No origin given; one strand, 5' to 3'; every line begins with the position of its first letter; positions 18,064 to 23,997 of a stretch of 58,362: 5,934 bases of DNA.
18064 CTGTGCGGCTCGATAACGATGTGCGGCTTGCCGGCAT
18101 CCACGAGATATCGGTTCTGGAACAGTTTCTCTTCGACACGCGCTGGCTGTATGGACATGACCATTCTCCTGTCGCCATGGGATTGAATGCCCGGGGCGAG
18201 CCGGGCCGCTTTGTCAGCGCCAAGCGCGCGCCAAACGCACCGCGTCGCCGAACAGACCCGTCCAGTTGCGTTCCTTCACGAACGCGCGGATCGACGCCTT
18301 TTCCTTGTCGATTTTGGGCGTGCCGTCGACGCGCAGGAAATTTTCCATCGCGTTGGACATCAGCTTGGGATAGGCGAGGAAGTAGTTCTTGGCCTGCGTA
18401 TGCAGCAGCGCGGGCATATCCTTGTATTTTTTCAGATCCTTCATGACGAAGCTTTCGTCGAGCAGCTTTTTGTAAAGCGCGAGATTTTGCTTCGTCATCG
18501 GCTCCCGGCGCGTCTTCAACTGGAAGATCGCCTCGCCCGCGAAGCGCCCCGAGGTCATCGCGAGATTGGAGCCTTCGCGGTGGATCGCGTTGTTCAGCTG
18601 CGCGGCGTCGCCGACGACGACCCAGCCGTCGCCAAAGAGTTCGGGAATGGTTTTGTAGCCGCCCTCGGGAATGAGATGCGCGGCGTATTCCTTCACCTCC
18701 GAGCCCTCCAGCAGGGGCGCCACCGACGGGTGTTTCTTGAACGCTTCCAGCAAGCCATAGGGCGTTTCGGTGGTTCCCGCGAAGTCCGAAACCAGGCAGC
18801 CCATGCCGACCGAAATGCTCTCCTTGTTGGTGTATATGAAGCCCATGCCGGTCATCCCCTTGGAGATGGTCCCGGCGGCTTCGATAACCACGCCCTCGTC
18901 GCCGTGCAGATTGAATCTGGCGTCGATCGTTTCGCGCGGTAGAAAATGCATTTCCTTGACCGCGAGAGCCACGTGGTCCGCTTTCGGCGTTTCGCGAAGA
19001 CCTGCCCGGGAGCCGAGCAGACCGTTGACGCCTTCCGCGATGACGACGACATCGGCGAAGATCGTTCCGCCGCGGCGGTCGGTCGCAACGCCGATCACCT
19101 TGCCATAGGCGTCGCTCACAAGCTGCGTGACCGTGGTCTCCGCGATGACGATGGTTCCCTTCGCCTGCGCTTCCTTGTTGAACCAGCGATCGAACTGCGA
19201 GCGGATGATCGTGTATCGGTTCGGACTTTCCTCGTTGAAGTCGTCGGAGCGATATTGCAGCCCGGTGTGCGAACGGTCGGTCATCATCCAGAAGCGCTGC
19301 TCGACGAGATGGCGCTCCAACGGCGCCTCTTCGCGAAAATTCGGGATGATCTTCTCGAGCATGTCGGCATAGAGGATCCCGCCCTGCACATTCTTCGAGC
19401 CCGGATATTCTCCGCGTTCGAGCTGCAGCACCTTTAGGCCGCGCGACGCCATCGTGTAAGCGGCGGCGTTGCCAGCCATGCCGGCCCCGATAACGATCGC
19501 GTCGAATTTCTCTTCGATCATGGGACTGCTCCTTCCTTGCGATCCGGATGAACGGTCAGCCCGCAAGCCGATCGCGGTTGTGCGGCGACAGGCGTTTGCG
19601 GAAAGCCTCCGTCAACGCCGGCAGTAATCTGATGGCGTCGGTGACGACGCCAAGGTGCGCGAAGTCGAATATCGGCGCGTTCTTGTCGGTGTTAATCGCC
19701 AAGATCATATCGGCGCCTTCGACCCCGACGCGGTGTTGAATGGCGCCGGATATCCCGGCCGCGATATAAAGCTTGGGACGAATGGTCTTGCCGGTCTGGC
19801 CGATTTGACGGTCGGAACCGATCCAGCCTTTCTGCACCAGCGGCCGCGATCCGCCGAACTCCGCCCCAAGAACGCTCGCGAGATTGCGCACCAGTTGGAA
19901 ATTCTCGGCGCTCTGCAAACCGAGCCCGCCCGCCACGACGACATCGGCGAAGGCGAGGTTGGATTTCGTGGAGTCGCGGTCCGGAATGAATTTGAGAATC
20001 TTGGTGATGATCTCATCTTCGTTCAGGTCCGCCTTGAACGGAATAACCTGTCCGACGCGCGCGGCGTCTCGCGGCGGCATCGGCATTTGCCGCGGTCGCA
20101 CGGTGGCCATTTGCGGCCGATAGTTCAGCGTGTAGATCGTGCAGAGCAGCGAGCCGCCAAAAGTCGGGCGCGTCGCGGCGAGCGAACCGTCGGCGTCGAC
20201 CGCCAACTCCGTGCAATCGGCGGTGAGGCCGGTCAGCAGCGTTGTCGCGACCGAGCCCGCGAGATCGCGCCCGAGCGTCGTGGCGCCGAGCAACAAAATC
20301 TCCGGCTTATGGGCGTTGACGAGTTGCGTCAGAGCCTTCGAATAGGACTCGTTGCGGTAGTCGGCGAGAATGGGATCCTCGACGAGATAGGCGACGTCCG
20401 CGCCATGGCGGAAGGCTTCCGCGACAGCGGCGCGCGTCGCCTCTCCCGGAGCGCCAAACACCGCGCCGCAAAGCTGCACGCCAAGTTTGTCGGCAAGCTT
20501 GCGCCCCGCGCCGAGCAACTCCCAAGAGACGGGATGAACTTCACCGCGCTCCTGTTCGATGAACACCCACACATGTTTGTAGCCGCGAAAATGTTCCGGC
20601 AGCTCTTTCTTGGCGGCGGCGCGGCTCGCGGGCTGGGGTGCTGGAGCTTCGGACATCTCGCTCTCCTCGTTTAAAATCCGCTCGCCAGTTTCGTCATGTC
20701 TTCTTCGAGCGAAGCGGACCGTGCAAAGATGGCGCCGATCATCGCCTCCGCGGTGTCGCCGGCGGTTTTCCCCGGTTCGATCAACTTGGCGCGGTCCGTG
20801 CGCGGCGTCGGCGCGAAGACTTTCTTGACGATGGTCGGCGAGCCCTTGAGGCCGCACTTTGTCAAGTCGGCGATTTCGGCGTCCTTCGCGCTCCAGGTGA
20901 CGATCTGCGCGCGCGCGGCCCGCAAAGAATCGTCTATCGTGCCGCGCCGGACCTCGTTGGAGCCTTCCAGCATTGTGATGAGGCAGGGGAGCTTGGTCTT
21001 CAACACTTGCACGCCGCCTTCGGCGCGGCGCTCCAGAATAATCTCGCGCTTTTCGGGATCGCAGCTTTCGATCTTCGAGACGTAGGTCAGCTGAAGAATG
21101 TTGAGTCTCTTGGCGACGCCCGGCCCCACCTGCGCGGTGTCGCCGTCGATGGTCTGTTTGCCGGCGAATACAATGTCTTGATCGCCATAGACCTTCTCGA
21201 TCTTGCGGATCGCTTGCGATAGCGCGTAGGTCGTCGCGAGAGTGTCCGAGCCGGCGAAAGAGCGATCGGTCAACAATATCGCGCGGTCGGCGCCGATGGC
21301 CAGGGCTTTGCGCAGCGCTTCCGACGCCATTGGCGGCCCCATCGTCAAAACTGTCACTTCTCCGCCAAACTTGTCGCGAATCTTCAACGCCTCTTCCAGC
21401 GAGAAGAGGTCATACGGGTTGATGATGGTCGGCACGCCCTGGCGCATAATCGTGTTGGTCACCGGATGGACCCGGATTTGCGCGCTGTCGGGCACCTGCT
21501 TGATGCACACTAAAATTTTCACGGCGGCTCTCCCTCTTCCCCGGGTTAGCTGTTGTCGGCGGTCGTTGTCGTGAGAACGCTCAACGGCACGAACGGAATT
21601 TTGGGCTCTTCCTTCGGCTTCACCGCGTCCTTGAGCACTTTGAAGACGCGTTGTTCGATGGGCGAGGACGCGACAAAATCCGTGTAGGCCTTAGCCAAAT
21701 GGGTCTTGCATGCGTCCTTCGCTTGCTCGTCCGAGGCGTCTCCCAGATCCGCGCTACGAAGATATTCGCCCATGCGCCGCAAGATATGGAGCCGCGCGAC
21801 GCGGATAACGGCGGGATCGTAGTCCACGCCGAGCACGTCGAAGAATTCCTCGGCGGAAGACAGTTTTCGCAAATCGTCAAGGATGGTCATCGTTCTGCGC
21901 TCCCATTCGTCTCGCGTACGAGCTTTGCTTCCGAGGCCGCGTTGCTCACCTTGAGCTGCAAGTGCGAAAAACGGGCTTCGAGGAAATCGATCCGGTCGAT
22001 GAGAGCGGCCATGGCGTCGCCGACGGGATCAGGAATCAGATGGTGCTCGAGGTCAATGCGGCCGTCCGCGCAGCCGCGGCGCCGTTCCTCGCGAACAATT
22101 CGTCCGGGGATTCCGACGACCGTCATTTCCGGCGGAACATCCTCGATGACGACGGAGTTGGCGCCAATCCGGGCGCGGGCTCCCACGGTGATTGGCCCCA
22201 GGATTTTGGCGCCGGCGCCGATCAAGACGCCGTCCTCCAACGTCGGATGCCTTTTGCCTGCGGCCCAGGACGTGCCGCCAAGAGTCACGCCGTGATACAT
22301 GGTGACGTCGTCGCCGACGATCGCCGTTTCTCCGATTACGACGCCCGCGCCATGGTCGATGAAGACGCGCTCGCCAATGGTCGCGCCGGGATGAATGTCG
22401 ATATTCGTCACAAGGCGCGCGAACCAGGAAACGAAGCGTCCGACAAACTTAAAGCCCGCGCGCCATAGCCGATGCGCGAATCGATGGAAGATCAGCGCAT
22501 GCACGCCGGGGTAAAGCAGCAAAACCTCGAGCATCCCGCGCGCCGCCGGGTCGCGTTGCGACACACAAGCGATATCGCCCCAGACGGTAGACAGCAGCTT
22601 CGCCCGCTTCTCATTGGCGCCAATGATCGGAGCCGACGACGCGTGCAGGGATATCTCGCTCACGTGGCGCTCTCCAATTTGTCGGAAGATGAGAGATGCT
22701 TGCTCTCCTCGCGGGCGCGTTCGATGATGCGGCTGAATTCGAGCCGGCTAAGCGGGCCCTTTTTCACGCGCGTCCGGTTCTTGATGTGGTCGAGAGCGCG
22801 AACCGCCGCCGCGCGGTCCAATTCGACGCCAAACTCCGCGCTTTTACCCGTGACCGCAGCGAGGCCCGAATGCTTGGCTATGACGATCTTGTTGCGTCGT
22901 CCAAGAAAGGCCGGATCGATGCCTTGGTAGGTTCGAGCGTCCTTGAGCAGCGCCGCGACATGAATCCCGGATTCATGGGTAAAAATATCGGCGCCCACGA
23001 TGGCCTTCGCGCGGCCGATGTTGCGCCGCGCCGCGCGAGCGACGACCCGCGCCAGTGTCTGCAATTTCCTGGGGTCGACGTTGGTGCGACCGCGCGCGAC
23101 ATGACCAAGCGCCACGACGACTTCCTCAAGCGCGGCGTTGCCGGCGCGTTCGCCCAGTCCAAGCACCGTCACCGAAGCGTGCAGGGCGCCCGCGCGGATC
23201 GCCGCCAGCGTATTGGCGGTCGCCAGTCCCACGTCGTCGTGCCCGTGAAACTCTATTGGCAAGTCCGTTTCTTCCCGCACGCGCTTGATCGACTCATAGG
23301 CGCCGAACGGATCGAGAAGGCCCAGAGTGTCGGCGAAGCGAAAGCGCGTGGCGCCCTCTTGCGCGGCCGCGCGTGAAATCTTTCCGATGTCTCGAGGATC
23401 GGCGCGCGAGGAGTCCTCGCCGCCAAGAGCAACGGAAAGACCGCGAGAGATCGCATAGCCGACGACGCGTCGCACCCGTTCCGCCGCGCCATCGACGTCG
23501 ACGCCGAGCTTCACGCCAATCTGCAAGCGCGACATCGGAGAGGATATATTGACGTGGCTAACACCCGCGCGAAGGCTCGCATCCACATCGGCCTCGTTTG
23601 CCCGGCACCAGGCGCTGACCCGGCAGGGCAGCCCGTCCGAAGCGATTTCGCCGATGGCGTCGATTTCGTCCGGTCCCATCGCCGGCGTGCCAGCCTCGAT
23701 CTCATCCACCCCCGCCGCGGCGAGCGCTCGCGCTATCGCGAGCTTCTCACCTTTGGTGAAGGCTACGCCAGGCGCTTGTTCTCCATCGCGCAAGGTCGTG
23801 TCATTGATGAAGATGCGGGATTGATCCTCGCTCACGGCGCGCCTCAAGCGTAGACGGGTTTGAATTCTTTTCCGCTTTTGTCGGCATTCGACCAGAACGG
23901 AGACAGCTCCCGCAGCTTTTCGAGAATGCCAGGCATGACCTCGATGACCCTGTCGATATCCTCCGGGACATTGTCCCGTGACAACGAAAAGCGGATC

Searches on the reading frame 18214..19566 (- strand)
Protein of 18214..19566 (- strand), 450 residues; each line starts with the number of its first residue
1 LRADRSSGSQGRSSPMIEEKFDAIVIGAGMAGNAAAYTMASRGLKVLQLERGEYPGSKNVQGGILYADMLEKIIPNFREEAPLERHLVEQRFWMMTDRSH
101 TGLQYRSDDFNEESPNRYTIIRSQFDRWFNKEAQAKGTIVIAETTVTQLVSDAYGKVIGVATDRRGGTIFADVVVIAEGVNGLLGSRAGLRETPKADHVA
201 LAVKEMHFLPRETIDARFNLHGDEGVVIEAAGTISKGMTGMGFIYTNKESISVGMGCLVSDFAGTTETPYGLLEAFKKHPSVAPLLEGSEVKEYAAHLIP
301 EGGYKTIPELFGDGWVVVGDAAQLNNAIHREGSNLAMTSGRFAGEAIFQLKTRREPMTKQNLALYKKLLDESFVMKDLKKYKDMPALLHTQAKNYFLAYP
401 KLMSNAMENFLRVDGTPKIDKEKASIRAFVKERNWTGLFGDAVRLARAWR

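Call 47: search_protein_families(library=ncbifam, proteins=[window:18214-19566:-], max_evalue=0.00001)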
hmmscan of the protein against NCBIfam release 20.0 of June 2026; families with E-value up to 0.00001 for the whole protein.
window:18214-19566:- (450 aa): 27 families (the best 25 are shown)
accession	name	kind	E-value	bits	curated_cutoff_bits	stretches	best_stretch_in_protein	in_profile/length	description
NF007450.0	PRK10015.1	subfamily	6.4e-98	328.3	466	1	16-431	1-411/429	FAD-dependent oxidoreductase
NF007542.0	PRK10157.1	subfamily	1.6e-93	313.8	610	1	16-438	1-417/428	FAD-dependent oxidoreductase FixC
TIGR02032.1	GG-red-SF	subfamily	2.7e-33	116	158.8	1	21-347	1-297/297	geranylgeranyl reductase family protein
NF041080.1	DGGGPL_reductase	equivalog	8.1e-18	64.5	580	1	20-353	1-317/447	digeranylgeranylglycerophospholipid reductase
TIGR02023.1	BchP-ChlP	subfamily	1.9e-14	53.5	343.3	1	22-369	2-317/388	geranylgeranyl diphosphate reductase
NF045655.1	MkRedMenJ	equivalog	5.9e-13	48.5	700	1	18-347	2-315/406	menaquinone reductase MenJ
NF041385.1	Dggglyphlred_Halo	equivalog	3e-12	45.8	700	1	18-395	2-361/405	digeranylgeranylglycerophospholipid reductase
NF005511.0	PRK07121.1-4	equivalog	7e-11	41.2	466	1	16-67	16-67/553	FAD-binding protein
NF041160.1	DGGPL_Thplmales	equivalog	2.9e-10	39.6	780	1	19-381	2-343/396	digeranylgeranylglycerophospholipid reductase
NF005513.0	PRK07121.1-6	equivalog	1.6e-09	36.8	608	1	19-68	5-54/533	FAD-binding protein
NF049967.1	QhpG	equivalog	1.6e-08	33.9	240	1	24-186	2-146/423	flavin-dependent monooxygenase QhpG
TIGR02028.1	ChlP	equivalog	2.9e-08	32.9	505.3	1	24-375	4-333/398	geranylgeranyl reductase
NF008425.0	PRK11259.1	equivalog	4.6e-08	32.4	257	1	19-55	3-39/377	N-methyl-L-tryptophan oxidase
NF005508.0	PRK07121.1-1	equivalog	6.7e-08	31.5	537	0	19-66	19-67/497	FAD-binding protein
TIGR01373.1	soxB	subfamily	8.8e-08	31.4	529.45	0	129-201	189-259/407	sarcosine oxidase subunit beta family protein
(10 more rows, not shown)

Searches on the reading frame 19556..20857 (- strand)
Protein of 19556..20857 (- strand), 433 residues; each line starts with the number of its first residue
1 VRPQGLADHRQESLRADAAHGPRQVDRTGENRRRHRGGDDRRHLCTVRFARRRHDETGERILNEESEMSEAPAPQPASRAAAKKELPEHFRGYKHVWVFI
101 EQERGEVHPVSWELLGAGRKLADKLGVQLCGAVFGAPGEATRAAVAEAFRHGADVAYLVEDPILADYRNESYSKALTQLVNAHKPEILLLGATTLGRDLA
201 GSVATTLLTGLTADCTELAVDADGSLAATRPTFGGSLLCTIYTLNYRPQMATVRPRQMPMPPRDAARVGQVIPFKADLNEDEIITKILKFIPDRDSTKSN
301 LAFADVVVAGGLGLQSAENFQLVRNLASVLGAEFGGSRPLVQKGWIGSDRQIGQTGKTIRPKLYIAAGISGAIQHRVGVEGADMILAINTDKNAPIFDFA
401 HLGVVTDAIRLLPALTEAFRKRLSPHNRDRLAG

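Call 47: search_protein_families(library=ncbifam, proteins=[window:19556-20857:-], max_evalue=0.00001)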
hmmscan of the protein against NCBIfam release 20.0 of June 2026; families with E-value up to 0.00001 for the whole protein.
window:19556-20857:- (433 aa): 5 families
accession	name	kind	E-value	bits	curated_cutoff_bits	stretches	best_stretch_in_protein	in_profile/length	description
NF042970.1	AcrlCoAredClosAcrA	equivalog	2.1e-86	290.2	600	2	223-421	157-359/360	acryloyl-CoA reductase electron transfer subunit beta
NF038209.1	mft_etfA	equivalog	4.9e-39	134.4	240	1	141-417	34-300/303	mycofactocin-associated electron transfer flavoprotein alpha subunit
NF008884.0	PRK11916.1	equivalog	4.7e-38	131.3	528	1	148-418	44-309/312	electron transfer flavoprotein subunit alpha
NF002889.0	PRK03363.1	equivalog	7.4e-37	127.3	549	1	143-419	39-311/313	electron transfer flavoprotein subunit alpha/FixB family protein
NF051845.1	EtFlavAlphaProt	equivalog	2.5e-26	92.6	600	1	295-419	278-399/406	electron transfer flavoprotein subunit alpha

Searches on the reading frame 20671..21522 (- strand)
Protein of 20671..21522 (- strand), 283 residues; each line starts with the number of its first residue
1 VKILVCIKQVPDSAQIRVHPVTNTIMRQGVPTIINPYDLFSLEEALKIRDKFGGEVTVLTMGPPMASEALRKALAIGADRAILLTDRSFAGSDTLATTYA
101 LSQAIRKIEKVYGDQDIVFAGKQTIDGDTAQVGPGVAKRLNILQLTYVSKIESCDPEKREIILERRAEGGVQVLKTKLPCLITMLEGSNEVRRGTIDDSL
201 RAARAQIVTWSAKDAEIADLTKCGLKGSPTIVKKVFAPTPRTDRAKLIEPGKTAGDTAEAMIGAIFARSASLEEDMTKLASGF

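Call 47: search_protein_families(library=ncbifam, proteins=[window:20671-21522:-], max_evalue=0.00001)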
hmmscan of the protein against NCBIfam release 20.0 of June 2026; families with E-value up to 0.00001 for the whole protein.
window:20671-21522:- (283 aa): 6 families
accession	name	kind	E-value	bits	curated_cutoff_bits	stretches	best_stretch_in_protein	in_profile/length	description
NF040731.1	flavo_sub_EftB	exception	2.4e-78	263.1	445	1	2-262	1-251/260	electron transfer flavoprotein subunit beta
NF042971.1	AcrlCoAredClosAcrB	equivalog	2.6e-62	210.3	475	1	1-249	1-246/266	acryloyl-CoA reductase electron transfer subunit gamma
TIGR04503.1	mft_etfB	hypoth_equivalog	6.5e-23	81.5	200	1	13-242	9-237/290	mycofactocin-associated electron transfer flavoprotein beta subunit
NF008998.0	PRK12342.1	equivalog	1.4e-21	77.1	338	1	1-248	1-233/254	electron transfer flavoprotein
NF002888.0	PRK03359.1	subfamily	3e-19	69.4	219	1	1-241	1-230/256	putative electron transfer flavoprotein FixA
NF051844.1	ETFlavBetaProt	equivalog_domain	1.3e-06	28.1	350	1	53-247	36-218/254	electron transfer flavoprotein subunit beta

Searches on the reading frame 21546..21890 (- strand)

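Call 97: search_protein_families(library=pfam, proteins=[window:21546-21890:-], max_evalue=0.00001)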
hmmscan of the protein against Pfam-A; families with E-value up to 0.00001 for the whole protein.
window:21546-21890:- (114 aa): 1 family
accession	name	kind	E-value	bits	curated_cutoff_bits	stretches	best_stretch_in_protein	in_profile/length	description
PF03206.19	NifW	-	2e-32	112.1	23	1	3-104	2-97/99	Nitrogen fixation protein NifW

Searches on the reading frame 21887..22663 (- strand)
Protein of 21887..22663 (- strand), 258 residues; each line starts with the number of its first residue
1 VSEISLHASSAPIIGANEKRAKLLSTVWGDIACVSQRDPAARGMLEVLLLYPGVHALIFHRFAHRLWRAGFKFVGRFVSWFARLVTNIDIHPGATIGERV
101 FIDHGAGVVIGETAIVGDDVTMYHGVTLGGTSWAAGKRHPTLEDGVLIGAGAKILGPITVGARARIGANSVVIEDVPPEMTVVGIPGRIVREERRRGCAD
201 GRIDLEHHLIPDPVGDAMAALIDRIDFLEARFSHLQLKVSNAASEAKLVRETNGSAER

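Call 97: search_protein_families(library=pfam, proteins=[window:21887-22663:-], max_evalue=0.00001)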
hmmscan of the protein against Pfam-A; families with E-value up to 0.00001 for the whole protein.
window:21887-22663:- (258 aa): 1 family
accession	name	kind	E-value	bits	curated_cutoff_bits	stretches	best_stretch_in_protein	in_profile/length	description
PF00132.30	Hexapep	-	5.2e-14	51.7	27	1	139-172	1-34/36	Bacterial transferase hexapeptide (six repeats)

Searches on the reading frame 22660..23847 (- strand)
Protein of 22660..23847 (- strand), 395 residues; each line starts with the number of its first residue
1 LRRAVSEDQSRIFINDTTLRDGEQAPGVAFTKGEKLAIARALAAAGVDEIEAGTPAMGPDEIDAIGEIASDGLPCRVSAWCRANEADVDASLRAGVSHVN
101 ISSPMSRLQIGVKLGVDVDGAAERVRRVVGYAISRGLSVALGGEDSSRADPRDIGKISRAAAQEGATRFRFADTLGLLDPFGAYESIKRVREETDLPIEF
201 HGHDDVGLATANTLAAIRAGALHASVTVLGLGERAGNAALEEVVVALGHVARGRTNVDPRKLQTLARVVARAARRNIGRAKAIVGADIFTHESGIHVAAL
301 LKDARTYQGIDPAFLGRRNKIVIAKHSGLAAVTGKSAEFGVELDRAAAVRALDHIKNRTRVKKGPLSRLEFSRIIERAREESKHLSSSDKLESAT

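Call 97: search_protein_families(library=pfam, proteins=[window:22660-23847:-], max_evalue=0.00001)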
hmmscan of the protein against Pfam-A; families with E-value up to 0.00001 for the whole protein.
window:22660-23847:- (395 aa): 2 families
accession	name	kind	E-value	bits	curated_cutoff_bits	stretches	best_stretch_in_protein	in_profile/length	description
PF00682.25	HMGL-like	-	2.9e-76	256.7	29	1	12-269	2-260/260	HMGL-like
PF22617.1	HCS_D2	-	6.4e-17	62.1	27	1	283-361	1-80/82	Homocitrate synthase post-HMGL domain-like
